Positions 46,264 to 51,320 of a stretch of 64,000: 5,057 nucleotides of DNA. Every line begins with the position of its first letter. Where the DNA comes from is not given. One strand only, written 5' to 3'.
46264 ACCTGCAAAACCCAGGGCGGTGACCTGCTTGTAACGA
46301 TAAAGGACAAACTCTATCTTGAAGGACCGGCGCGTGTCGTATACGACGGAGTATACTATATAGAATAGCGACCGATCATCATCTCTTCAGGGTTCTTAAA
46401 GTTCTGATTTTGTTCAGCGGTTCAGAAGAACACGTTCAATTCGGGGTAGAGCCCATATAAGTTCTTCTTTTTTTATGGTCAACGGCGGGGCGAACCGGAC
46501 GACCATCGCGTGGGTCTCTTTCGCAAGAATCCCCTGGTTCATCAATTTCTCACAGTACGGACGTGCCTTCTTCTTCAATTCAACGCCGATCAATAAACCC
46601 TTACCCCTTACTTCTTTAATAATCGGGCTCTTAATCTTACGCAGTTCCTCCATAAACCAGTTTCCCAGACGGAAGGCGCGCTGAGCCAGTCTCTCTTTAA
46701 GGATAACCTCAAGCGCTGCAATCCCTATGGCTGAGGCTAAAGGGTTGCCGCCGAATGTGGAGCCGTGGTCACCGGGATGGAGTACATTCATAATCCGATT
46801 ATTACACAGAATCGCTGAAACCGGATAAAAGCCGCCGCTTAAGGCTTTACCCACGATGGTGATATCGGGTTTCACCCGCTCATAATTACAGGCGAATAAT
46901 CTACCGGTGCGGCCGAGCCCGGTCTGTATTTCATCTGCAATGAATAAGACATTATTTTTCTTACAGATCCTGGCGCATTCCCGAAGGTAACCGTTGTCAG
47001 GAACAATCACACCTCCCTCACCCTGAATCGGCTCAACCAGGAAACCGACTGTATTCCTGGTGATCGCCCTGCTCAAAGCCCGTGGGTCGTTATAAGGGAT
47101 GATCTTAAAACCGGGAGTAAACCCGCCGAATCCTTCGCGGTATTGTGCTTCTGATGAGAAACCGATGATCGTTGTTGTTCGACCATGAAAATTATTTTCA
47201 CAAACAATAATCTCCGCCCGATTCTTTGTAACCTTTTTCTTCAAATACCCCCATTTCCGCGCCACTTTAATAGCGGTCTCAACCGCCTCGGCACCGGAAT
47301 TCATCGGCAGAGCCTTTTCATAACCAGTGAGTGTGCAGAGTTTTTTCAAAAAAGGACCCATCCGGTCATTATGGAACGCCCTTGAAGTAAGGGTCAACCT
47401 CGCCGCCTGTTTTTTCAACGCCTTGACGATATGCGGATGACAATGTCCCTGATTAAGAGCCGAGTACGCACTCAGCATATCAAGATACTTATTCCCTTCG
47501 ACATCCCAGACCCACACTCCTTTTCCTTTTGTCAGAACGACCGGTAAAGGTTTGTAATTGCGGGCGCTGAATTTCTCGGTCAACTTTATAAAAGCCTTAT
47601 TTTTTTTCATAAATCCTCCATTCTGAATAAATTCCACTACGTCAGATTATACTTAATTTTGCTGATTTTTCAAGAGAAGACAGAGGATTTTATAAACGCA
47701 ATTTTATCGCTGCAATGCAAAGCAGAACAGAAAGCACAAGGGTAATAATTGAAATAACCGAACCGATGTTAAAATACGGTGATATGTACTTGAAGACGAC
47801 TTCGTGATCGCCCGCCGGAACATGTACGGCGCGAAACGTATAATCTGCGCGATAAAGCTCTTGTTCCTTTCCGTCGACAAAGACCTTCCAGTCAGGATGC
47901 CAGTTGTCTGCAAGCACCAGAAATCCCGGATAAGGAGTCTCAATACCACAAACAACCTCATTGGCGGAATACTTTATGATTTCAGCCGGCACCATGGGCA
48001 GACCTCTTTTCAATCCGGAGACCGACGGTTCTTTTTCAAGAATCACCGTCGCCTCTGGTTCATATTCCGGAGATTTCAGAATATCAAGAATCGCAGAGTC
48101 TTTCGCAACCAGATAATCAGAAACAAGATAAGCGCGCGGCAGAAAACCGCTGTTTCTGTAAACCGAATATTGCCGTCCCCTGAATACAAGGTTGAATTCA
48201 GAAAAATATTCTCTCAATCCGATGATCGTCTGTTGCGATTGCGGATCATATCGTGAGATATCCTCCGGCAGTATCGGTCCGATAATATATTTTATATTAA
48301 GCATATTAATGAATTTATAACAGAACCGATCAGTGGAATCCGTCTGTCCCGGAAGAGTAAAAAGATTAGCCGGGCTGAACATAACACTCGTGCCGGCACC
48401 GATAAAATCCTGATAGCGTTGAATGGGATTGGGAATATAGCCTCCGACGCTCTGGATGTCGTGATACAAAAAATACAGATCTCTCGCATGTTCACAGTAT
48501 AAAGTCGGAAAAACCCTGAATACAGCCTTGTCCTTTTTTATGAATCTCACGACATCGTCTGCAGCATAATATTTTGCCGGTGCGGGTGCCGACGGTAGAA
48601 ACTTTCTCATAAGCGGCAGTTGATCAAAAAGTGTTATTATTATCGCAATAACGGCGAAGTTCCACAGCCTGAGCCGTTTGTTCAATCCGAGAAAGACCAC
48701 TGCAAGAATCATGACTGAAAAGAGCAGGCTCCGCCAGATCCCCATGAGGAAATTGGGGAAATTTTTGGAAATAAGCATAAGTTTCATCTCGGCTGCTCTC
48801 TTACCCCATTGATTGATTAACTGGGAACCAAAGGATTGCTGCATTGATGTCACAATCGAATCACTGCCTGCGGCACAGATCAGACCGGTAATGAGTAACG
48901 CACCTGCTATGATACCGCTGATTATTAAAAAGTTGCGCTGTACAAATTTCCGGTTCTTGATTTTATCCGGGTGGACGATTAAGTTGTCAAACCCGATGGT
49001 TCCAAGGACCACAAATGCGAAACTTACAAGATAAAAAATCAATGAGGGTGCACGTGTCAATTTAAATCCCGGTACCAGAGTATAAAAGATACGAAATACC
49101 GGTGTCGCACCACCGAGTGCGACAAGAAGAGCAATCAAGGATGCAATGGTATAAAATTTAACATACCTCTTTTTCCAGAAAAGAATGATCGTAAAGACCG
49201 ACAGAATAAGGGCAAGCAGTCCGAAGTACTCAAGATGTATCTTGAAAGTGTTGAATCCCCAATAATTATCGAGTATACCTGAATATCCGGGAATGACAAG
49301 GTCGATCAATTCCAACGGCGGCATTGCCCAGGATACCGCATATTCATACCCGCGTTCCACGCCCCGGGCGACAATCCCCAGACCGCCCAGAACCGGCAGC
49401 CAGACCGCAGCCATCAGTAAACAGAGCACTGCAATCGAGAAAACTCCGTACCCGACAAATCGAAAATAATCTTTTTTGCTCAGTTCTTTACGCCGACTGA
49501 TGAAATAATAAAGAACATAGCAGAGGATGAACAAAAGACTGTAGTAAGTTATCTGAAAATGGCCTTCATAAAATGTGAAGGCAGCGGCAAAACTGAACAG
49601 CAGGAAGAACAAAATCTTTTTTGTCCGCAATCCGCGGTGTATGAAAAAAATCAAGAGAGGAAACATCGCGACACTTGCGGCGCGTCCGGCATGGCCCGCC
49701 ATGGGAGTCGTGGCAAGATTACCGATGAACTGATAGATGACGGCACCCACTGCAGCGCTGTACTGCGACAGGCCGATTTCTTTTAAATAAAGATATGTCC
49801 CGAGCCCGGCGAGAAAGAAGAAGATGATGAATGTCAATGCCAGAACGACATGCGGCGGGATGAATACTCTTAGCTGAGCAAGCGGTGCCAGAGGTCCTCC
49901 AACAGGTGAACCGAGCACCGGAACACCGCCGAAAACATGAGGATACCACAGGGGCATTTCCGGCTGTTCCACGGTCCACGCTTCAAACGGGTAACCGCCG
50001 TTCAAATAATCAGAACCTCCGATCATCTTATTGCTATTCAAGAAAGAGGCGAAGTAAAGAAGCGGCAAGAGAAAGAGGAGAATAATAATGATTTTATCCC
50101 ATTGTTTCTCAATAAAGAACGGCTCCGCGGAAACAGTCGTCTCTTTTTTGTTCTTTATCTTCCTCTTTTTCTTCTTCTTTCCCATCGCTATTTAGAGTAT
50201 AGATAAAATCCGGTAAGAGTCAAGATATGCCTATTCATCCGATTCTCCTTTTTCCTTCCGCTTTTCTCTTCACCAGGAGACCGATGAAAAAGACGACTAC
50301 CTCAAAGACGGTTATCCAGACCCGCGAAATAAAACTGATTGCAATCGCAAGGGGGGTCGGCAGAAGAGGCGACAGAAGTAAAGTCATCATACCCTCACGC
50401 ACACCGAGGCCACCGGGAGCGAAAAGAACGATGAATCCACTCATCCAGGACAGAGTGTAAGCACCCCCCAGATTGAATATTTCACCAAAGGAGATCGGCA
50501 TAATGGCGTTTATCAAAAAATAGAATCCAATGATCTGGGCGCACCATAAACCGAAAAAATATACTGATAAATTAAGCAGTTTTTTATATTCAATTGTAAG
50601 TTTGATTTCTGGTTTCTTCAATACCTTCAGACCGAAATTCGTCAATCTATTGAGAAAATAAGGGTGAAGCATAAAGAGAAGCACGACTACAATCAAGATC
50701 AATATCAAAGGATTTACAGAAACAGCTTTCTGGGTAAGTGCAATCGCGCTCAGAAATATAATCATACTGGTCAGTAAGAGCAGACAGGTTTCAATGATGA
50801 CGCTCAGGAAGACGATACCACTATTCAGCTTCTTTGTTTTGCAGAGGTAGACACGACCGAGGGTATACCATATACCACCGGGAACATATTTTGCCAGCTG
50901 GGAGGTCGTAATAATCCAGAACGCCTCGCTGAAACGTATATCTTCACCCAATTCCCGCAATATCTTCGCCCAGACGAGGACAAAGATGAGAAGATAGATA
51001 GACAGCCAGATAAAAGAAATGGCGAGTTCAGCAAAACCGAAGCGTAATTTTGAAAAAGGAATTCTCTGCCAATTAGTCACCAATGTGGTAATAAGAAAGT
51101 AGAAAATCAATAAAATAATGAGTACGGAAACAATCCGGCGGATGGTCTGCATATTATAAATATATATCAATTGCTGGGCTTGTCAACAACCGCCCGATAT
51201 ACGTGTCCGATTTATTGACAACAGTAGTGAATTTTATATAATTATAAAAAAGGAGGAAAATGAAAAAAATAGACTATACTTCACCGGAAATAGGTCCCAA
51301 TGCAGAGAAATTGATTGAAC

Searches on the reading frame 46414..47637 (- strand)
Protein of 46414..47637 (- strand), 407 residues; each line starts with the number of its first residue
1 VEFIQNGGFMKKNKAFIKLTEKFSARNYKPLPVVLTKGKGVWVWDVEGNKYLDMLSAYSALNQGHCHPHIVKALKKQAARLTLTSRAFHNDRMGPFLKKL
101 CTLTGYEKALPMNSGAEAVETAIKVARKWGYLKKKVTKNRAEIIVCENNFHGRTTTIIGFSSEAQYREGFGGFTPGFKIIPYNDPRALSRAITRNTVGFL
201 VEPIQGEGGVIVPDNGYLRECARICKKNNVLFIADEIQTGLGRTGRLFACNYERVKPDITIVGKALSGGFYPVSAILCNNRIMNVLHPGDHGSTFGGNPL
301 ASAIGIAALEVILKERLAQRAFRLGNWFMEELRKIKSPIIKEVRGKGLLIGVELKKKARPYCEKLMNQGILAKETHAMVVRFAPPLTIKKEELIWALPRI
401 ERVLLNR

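Call 29: search_protein_families(library=pfam, proteins=[window:46414-47637:-], max_evalue=0.001)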
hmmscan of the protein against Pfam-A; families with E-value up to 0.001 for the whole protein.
window:46414-47637:- (407 aa): 1 family
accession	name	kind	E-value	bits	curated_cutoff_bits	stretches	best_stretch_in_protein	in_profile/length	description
PF00202.27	Aminotran_3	-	1.9e-132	442.3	30.5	1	24-404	2-403/403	Aminotransferase class-III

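Call 43: search_protein_families(library=ncbifam, proteins=[window:46414-47637:-], max_evalue=0.0001)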
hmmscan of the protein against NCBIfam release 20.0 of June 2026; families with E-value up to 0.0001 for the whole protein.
window:46414-47637:- (407 aa): 69 families (the best 25 are shown)
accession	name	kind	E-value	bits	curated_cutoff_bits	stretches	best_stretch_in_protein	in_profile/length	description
NF003145.0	PRK04073.1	equivalog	6.3e-182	604.5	656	1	10-404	1-395/396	ornithine--oxo-acid transaminase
TIGR01885.1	Orn_aminotrans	equivalog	2.6e-168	559.9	378.4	1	15-404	3-401/402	ornithine--oxo-acid transaminase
TIGR00707.1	argD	subfamily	7.2e-117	390.4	410.05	1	26-403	4-379/381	acetylornithine/succinylornithine family transaminase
NF002325.0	PRK01278.1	subfamily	2.4e-106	355.7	372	1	27-404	9-386/395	acetylornithine transaminase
NF002874.0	PRK03244.1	equivalog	1.1e-98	330.6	457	1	20-404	14-392/399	acetylornithine transaminase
NF003468.0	PRK05093.1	subfamily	5e-97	325.2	522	1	23-404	15-399/405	acetylornithine/succinyldiaminopimelate transaminase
NF042418.1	LysJ_Th_th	equivalog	8.7e-97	324.4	700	1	18-400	5-381/386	[LysW]-aminoadipate semialdehyde transaminase LysJ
TIGR03246.1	arg_catab_astC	subfamily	2.1e-93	313.5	609.95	1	22-403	8-392/397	acetylornithine/succinylornithine family transaminase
NF002797.0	PRK02936.1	equivalog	2.6e-93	312.8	496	1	26-406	6-379/385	acetylornithine transaminase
NF004426.0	PRK05769.1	equivalog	1.3e-92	310.9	552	2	197-403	223-436/441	acetyl ornithine aminotransferase family protein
NF053554.1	prodigi_MAP_PigE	equivalog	5.1e-86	289.7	850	1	33-360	402-733/837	prodigiosin MAP biosynthesis aminotransferase PigE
NF009047.0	PRK12381.1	subfamily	6.8e-86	288.6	630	1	25-403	15-396/406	bifunctional succinylornithine transaminase/acetylornithine transaminase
NF002985.0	PRK03715.1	equivalog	5.1e-81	272.4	568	1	33-404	20-391/395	acetylornithine transaminase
NF045491.1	LysJ_Sulfobales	equivalog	5.9e-81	272.3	700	1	31-400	10-373/386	[LysW]-aminoadipate semialdehyde/glutamate semialdehyde transaminase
NF005993.0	PRK08117.1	subfamily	7.4e-80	268.7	574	2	196-404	207-427/433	aspartate aminotransferase family protein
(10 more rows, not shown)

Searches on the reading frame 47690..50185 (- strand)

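Call 6: search_protein_families(library=pfam, proteins=[window:47690-50185:-], max_evalue=0.001)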
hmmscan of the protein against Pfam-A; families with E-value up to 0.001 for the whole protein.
window:47690-50185:- (831 aa): 2 families
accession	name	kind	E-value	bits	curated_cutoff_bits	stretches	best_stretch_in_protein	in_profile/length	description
PF09586.16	YfhO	-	1.7e-22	80.1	28.5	2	763-812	786-835/835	Bacterial membrane protein YfhO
PF10131.15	PTPS_related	-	0.00075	18.5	26.4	1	103-376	13-258/621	6-pyruvoyl-tetrahydropterin synthase related domain; membrane protein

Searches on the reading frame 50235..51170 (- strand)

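Call 6: search_protein_families(library=pfam, proteins=[window:50235-51170:-], max_evalue=0.001)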
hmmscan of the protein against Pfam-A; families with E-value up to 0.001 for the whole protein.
window:50235-51170:- (311 aa): 1 family
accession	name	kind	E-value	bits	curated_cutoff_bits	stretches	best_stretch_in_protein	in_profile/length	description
PF03706.18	LPG_synthase_TM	-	5.6e-17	62.6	33.4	1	13-289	2-297/302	Lysylphosphatidylglycerol synthase TM region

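Call 43: search_protein_families(library=ncbifam, proteins=[window:50235-51170:-], max_evalue=0.0001)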
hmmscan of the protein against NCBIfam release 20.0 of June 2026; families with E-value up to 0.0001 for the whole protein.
window:50235-51170:- (311 aa): 0 families
